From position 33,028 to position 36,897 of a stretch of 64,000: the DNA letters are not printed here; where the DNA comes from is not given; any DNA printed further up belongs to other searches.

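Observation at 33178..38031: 1617-aa orphan giant protein with a single C-terminal MoxR/dynein-like AAA+ module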

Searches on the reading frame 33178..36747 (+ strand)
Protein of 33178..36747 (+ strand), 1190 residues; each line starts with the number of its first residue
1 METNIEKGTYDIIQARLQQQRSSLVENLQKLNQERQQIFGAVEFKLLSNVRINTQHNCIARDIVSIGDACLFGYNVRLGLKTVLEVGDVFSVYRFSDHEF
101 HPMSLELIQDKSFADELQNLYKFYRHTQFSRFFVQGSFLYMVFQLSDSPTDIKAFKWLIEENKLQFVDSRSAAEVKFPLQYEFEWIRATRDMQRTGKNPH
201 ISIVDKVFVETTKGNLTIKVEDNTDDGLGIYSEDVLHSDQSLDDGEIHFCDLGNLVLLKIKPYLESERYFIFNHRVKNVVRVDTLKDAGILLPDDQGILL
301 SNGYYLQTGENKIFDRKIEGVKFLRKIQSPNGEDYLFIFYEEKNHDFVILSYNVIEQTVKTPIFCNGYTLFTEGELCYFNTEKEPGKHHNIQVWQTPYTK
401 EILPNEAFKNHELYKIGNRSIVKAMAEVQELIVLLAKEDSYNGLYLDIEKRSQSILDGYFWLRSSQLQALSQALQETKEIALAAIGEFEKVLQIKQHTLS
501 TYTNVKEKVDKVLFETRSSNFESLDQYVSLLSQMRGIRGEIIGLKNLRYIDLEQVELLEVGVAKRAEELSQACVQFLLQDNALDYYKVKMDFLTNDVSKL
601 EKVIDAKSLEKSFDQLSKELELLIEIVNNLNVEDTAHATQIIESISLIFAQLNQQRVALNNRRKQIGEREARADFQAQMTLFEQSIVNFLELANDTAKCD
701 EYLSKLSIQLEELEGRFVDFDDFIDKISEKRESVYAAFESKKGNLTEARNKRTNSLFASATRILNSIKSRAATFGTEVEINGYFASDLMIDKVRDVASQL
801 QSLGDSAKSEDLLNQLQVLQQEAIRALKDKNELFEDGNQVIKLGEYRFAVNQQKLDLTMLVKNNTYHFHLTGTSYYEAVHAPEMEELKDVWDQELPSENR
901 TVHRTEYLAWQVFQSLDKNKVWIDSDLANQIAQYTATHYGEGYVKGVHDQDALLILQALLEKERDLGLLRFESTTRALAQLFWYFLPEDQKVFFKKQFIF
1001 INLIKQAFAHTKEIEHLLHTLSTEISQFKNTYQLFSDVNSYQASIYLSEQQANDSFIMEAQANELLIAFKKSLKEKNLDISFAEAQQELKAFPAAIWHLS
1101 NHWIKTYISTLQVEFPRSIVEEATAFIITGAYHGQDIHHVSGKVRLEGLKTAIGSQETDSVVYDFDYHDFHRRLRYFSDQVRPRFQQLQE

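Call 68: predict_structure(alignment_id=A3)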
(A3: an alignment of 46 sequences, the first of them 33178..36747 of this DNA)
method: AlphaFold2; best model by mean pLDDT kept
length: 1190 residues; sequences in the alignment: 46
mean_pLDDT: 81.5   pTM: 0.49
mean pLDDT of the five models: 81.5, 79.3, 77.5, 77.5, 76.6
residues with pLDDT >= 90: 310; 70-90: 719; 50-70: 119; < 50: 42
segments of 3 or more residues with pLDDT < 50: 1-6, 828-843, 845-855, 894-896, 1156-1158
pLDDT, mean of each block of 10 residues (from residue 1): 46 86 93 90 88 87 90 80 81 91 88 90 85 92 88 92 86 88 89 79 86 79 68 81 82 91 88 86 90 89 86 76 91 90 90 88 90 90 86 91 83 87 90 79 80 89 78 92 82 82 90 77 75 84 85 88 83 72 77 79 72 79 67 60 76 78 65 74 83 80 85 74 80 83 77 79 82 73 80 84 78 83 62 38 41 58 76 75 74 54 83 86 90 77 63 92 90 92 91 86 70 74 93 89 89 80 93 91 90 93 92 88 93 86 86 55 85 84 70
secondary structure, 60 per line:
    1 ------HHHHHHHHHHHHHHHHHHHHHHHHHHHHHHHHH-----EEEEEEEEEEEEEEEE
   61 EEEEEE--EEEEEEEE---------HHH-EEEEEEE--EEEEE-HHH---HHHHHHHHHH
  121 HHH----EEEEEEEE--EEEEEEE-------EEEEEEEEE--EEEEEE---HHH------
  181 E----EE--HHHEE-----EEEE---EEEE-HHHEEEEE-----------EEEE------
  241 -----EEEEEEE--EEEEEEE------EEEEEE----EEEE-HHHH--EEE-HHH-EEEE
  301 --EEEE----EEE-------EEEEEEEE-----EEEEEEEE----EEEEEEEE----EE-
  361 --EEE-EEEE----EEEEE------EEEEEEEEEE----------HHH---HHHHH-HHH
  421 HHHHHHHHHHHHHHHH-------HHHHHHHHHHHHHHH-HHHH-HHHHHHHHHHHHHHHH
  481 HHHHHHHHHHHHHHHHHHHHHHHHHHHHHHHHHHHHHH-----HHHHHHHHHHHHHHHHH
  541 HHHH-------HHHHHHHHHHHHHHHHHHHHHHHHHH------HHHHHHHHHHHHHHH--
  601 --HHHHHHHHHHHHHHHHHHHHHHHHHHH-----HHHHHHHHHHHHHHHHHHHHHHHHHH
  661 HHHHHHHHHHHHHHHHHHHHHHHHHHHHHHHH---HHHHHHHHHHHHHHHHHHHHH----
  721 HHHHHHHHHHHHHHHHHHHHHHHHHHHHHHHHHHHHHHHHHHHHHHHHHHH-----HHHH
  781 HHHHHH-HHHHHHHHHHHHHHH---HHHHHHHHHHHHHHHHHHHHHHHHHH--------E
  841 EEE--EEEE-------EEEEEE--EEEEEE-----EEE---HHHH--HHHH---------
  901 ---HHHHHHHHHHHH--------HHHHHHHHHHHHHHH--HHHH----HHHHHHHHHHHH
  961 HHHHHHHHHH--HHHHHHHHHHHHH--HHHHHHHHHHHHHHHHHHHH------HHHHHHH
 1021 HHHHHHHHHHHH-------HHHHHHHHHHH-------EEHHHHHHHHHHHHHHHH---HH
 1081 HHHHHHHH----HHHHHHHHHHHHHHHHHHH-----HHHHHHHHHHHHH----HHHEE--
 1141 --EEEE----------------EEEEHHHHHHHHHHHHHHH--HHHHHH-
elements in order (helices of 4 or more, strands of 3 or more residues): H7-39 E45-66 E69-76 E90-96 E99-103 H111-123 E128-135 E138-144 E152-160 E163-168 E200-203 E207-210 E215-219 E231-234 E246-252 E255-261 E268-273 E278-281 H283-286 E289-291 E297-300 E303-306 E311-313 E321-328 E334-341 E346-353 E363-365 E367-370 E375-379 E386-395 H412-416 H418-436 H444-458 H460-463 H465-518 H524-544 H552-577 H584-598 H603-629 H635-692 H696-716 H721-771 H777-786 H788-802 H806-831 E840-843 E846-849 E857-862 E865-870 E876-878 H882-885 H888-891 H904-915 H924-938 H941-944 H949-970 H973-985 H988-1007 H1014-1032 H1040-1050 H1060-1075 H1079-1088 H1093-1111 H1117-1129 E1143-1146 E1163-1166 H1167-1181 H1184-1189
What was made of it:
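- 33247..34557 (+): DUF3686 region (aa 24-460): an N-terminal helix plus a beta-rich, propeller-like domain (strands at aa 45-395). AF2 pLDDT is ~80-93 with ~28 strands (call 68).
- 34411..35670 (+): Long-helix region (aa 412-831) with helices up to 58 residues. It contains DUF7902 (aa 581-665, nt 34918-35172). AF2 secondary structure (call 68).
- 35695..36567 (+): Small beta unit (aa 840-878) followed by a second helical domain (aa 904-1130). AF2 model (call 68).
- The protein has long helices (call 68).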

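Call 108: fold_search(model_id=the predicted structure, library=pdb)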
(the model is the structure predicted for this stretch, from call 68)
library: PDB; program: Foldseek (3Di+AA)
matches with E <= 10: 509; with E <= 0.001: 52
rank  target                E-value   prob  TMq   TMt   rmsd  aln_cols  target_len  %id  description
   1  8f5p_E                3.1e-06  1.00  0.11  0.12  30.2       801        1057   10  Structure of Leishmania tarentolae IFT-A (state 2) (released 2022-12-21)
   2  8bbf_B                1.5e-05  0.99  0.10  0.11  38.0       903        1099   10  Structure of the IFT-A complex; IFT-A1 module (released 2022-12-07)
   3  12dl_HA               2.1e-05  1.00  0.13  0.34  16.5       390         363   10  Native structure of the cytoplasmic lattice (CPL) asymmetric unit from mouse MII eggs (released 2026-04-08)
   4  7k58_C                2.1e-05  0.84  0.09  0.04  68.3      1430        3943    9  Structure of outer-arm dyneins bound to microtubule with microtubule binding state 1(MTBS-1) (released 2021-09-29)
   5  7pi2_J                3.0e-05  1.00  0.12  0.32  16.4       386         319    8  PfCyRPA bound to monoclonal antibody Cy.003 Fab fragment (released 2022-02-09)
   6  4uuy_A                3.1e-05  1.00  0.10  0.25  17.1       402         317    8  Structural Identification of the Vps18 beta-propeller reveals a critical role in the HOPS complex stability and functi (released 2014-10-29)
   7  4uuy_B                3.7e-05  1.00  0.10  0.26  17.2       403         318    9  Structural Identification of the Vps18 beta-propeller reveals a critical role in the HOPS complex stability and functi (released 2014-10-29)
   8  6qk7_A                4.0e-05  0.80  0.07  0.07  30.4      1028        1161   10  Elongator catalytic subcomplex Elp123 lobe (released 2019-07-17)
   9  9d5n_CH               4.9e-05  1.00  0.12  0.21  16.8       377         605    7  48-nm doublet microtubule from Trichomonas vaginalis strain G3 (released 2025-05-14)
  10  9n73_LI               5.4e-05  0.96  0.10  0.16  35.0       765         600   10  SSU processome maturation and disassembly, State G (released 2025-10-29)
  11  8hmc_B                6.4e-05  0.99  0.11  0.11  36.4       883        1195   11  base module state 1 of Tetrahymena IFT-A (released 2023-06-14)
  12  8q9t_C                8.6e-05  1.00  0.10  0.24  17.9       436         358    8  CryoEM structure of a S. Cerevisiae Ski238 complex bound to RNA (released 2023-11-29)
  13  9y6s_7K               8.6e-05  0.38  0.06  0.05  71.8      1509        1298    8  96-nm repeat of the Leishmania tarentolae doublet microtubule (released 2025-12-17)
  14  8glv_DA               1.0e-04  0.96  0.11  0.04  50.1      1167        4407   10  96-nm repeat unit of doublet microtubules from Chlamydomonas reinhardtii flagella (released 2023-05-31)
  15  7pi2_D                1.1e-04  1.00  0.12  0.32  15.7       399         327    8  PfCyRPA bound to monoclonal antibody Cy.003 Fab fragment (released 2022-02-09)
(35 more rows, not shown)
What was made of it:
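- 33247..34557 (+): Foldseek hits beta-propellers at E 1e-5 to 1e-3 but with low TM (call 108).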
